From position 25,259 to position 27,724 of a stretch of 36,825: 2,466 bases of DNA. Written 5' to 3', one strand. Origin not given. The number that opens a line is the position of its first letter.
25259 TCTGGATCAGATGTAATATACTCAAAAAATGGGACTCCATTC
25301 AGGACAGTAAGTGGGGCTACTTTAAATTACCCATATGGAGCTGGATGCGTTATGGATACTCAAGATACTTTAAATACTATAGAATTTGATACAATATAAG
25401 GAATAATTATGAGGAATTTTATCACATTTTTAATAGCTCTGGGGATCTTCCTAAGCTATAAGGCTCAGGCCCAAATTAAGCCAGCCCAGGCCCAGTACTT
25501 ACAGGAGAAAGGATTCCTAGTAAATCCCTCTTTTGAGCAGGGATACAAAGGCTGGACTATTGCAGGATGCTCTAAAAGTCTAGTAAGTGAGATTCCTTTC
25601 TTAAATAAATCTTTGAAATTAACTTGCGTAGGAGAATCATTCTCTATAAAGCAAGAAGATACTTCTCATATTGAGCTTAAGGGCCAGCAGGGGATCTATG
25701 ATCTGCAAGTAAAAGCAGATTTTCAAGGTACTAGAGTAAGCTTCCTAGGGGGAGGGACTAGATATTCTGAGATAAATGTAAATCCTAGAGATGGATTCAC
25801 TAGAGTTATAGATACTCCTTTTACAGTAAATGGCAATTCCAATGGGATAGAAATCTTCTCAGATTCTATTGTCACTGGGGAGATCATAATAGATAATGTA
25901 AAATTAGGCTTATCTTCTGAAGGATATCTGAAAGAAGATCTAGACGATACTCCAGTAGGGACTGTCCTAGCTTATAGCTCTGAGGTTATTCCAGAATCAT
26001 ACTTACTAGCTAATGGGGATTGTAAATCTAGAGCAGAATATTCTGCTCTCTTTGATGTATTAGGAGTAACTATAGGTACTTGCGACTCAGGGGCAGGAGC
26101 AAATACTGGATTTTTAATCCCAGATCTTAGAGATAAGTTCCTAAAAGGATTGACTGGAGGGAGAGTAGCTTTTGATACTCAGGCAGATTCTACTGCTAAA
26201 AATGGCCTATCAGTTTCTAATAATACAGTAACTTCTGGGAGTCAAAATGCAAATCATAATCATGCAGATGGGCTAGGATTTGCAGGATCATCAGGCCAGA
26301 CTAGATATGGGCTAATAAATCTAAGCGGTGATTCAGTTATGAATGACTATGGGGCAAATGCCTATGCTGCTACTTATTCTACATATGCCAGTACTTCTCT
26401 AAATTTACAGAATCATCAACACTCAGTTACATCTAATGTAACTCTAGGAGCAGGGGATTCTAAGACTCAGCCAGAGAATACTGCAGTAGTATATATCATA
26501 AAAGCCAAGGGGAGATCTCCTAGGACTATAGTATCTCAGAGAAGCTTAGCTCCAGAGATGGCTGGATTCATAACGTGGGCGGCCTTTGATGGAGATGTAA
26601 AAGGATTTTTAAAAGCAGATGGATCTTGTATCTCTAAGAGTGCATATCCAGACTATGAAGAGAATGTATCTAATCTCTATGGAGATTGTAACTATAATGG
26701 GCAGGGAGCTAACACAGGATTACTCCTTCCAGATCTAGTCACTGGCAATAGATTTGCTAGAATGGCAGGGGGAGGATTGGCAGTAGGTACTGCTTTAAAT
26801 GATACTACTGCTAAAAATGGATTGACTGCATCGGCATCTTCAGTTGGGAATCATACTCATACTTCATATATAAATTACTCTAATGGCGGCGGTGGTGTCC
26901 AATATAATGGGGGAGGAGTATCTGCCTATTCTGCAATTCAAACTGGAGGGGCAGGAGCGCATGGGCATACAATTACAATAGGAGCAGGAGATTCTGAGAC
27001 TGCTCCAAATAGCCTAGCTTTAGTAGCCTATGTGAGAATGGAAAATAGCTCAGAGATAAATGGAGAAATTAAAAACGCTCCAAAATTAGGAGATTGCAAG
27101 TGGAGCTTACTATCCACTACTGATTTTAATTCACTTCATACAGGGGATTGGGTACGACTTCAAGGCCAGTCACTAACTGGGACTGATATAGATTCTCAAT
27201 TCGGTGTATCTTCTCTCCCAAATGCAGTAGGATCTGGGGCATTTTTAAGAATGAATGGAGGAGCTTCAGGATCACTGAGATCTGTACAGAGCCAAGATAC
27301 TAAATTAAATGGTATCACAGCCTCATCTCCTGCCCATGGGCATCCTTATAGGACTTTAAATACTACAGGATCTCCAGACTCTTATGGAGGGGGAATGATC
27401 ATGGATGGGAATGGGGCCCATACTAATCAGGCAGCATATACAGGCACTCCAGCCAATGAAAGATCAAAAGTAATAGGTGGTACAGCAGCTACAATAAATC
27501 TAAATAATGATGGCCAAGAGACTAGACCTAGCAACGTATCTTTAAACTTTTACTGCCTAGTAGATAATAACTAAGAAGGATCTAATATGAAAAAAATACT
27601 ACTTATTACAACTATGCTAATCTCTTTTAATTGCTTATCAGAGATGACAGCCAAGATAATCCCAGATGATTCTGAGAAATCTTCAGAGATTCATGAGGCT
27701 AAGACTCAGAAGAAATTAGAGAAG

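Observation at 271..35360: Highly iterated 9-bp palindrome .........: 15 exact copies at 13 loci, written into ORFs with otherwise rare codons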

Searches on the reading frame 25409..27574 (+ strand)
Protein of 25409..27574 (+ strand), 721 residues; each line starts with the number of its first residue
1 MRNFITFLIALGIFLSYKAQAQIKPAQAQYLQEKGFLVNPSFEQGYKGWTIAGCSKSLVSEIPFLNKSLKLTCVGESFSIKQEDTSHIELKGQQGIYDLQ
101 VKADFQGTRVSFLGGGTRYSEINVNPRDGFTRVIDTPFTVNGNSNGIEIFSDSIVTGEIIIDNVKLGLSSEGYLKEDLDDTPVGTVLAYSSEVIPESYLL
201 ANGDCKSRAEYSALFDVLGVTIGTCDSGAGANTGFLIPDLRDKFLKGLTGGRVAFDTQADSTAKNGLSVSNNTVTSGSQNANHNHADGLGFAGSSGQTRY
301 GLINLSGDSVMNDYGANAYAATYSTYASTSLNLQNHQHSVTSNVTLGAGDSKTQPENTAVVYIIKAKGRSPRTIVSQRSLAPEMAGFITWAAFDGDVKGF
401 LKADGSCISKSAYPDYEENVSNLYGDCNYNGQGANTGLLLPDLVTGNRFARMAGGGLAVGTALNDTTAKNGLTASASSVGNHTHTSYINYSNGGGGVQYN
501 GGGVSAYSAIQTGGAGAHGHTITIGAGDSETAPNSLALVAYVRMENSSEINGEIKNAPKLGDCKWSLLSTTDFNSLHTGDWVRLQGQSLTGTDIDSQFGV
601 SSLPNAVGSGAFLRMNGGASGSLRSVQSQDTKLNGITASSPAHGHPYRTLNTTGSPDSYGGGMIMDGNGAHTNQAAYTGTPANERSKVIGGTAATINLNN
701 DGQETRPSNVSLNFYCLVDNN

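Call 68: search_protein_families(library=pfam, max_evalue=0.01, proteins=[window:25409-27574:+])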
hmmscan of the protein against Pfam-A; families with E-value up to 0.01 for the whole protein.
window:25409-27574:+ (721 aa): 1 family
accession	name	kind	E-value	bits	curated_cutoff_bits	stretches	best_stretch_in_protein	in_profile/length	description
PF07484.17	Collar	-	7.9e-13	48.6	24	1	184-244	1-56/57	Phage Tail Collar Domain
